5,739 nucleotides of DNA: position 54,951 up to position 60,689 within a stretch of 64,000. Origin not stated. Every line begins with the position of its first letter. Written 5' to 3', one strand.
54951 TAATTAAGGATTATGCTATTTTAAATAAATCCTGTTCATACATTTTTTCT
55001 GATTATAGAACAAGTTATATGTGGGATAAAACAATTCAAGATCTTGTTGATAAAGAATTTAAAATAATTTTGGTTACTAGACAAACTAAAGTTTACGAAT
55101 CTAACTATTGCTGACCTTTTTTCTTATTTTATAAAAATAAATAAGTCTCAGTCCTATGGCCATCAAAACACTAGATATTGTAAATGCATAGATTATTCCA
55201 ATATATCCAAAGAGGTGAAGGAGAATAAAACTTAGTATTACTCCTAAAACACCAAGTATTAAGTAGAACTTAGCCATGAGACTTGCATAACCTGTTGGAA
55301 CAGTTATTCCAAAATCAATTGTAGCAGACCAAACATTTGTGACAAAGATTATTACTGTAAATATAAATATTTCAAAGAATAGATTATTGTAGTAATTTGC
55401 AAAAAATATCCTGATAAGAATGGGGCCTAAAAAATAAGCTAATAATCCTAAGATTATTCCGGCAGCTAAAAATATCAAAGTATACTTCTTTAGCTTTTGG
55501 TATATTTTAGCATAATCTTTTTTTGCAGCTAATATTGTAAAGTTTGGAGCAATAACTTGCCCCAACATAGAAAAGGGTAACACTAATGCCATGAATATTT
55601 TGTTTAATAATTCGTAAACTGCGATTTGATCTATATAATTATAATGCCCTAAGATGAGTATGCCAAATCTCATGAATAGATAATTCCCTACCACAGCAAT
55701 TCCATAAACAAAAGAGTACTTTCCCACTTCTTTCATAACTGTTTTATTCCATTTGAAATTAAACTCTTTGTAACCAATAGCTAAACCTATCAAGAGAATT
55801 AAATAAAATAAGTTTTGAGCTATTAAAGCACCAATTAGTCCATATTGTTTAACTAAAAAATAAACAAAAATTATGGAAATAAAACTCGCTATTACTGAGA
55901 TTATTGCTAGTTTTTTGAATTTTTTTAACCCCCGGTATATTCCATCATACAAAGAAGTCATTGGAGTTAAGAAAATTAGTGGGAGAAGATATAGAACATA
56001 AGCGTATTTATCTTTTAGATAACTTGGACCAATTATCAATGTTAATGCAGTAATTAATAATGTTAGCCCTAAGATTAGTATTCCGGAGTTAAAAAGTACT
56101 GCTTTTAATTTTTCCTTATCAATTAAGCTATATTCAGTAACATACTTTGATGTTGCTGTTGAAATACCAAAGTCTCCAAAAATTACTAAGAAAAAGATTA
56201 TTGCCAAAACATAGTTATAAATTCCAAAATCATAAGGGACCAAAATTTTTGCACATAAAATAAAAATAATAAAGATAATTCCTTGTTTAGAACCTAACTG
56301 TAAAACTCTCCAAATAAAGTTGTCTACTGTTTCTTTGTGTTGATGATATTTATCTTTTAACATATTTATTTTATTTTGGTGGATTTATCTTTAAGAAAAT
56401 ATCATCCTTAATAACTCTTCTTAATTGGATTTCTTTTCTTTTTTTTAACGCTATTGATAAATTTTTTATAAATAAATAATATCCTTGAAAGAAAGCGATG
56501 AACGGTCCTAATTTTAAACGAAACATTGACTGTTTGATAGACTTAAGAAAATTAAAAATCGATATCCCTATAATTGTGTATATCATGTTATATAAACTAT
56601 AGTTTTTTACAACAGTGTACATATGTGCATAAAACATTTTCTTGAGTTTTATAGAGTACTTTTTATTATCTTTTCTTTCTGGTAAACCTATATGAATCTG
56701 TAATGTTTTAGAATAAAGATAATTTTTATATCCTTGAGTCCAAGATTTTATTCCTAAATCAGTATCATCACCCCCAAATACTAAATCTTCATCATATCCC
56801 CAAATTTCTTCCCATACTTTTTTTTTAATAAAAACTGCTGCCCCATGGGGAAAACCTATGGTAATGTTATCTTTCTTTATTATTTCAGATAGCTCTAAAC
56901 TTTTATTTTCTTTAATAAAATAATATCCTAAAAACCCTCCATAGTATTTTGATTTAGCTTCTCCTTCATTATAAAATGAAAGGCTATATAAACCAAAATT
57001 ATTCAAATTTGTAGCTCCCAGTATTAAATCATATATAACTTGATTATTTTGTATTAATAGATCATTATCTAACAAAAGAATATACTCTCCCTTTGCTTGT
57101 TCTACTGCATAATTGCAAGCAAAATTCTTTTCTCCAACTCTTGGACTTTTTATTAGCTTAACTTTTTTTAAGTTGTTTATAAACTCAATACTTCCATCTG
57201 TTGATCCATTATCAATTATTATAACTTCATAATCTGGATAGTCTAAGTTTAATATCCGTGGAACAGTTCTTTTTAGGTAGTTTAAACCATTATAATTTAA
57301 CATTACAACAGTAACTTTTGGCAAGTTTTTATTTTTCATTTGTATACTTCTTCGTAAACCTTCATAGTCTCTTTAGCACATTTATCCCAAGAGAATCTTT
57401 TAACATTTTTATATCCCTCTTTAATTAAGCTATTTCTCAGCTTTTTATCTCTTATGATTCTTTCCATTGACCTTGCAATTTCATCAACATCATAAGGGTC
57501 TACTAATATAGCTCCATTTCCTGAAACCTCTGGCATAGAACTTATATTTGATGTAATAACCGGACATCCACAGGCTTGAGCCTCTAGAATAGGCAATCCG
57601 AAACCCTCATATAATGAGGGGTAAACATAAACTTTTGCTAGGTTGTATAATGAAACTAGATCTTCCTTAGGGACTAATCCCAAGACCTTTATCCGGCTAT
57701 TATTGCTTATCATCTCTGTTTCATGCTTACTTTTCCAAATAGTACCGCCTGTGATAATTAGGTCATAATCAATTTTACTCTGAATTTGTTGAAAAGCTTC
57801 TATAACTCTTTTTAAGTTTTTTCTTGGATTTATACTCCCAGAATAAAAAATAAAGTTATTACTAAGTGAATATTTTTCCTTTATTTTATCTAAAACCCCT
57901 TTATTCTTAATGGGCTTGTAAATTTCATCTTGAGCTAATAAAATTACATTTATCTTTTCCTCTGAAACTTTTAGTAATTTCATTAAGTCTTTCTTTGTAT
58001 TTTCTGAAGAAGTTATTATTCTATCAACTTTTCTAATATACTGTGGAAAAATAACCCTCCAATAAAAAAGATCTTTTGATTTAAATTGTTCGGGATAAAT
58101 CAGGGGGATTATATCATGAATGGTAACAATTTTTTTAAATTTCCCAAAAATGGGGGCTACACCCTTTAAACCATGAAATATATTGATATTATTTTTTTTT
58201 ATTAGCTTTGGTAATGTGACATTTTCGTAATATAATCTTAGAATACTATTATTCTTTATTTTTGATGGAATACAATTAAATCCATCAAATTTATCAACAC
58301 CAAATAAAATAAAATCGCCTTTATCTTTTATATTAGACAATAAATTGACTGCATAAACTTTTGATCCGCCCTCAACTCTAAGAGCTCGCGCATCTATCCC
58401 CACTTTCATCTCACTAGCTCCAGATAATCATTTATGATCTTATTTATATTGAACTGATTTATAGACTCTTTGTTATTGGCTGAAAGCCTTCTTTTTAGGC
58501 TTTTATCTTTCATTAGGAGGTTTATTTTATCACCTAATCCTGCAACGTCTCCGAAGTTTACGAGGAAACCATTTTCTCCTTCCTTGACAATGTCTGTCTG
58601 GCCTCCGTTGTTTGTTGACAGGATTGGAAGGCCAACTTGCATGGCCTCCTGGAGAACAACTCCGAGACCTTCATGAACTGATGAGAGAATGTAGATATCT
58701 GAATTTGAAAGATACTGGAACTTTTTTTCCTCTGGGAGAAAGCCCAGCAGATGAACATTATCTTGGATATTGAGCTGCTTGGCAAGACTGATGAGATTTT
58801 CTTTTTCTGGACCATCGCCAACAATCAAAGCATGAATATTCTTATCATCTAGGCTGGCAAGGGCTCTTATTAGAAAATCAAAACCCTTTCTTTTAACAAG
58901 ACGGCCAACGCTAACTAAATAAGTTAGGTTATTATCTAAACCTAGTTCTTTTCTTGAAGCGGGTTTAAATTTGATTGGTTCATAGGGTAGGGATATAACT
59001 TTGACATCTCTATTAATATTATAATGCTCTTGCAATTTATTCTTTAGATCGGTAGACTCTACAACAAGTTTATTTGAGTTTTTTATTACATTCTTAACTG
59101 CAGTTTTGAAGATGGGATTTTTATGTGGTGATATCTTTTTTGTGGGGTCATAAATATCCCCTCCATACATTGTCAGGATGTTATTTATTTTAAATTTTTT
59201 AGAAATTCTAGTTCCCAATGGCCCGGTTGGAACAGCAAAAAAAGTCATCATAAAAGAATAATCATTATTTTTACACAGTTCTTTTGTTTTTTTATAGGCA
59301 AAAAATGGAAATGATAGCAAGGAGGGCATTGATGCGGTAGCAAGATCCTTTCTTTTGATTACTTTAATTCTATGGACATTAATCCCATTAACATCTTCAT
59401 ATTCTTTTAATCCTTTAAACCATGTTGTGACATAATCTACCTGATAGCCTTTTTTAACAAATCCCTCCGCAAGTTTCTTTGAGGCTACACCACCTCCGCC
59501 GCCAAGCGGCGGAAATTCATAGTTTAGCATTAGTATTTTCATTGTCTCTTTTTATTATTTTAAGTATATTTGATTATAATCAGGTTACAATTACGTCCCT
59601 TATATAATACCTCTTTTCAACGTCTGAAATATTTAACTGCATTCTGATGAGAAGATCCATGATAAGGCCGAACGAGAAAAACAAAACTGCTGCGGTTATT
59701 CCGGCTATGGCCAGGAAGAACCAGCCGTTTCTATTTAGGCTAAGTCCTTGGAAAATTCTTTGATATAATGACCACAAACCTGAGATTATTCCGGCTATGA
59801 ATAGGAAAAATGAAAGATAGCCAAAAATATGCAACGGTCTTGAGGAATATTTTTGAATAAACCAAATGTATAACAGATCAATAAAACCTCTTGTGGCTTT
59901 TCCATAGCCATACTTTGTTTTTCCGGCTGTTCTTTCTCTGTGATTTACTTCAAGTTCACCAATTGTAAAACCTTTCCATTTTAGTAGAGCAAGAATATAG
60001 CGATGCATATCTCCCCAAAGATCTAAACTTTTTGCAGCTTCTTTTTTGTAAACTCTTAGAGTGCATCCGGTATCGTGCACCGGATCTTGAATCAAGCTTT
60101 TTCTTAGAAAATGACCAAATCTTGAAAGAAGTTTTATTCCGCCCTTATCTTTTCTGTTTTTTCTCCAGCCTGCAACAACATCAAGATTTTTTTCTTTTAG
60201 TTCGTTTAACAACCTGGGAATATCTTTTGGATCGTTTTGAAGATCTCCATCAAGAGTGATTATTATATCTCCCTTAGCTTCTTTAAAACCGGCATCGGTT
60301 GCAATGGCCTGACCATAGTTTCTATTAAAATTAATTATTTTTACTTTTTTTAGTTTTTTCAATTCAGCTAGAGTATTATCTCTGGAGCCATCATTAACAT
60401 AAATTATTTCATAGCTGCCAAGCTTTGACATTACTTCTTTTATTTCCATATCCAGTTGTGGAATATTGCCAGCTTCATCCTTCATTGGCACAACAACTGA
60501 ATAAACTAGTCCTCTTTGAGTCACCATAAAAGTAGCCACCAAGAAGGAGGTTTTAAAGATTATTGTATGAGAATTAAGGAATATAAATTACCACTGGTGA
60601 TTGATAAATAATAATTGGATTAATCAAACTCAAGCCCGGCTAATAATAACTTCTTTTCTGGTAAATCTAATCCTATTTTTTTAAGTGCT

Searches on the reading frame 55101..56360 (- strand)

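Call 15: search_protein_families(library=pfam, proteins=[window:55101-56360:-], max_evalue=0.01)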
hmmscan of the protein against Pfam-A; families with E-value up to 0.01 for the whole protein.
window:55101-56360:- (419 aa): 2 families
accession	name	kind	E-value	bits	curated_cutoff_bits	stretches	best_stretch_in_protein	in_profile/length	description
PF01943.22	Polysacc_synt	-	1.1e-25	91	28.2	1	12-275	2-271/274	Polysaccharide biosynthesis protein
PF13440.11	Polysacc_synt_3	-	1.1e-12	48.3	23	1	37-325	3-289/293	Polysaccharide biosynthesis protein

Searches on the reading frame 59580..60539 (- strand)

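Call 15: search_protein_families(library=pfam, proteins=[window:59580-60539:-], max_evalue=0.01)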
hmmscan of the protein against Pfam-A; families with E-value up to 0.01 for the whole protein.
window:59580-60539:- (319 aa): 2 families
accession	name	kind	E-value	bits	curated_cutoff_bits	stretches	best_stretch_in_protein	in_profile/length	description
PF00535.33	Glycos_transf_2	-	1e-30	107.3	23.3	1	14-171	1-166/168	Glycosyl transferase family 2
PF10111.15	Glyco_tranf_2_2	-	5e-06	26.7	27.3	1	41-107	28-99/276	Glycosyltransferase like family 2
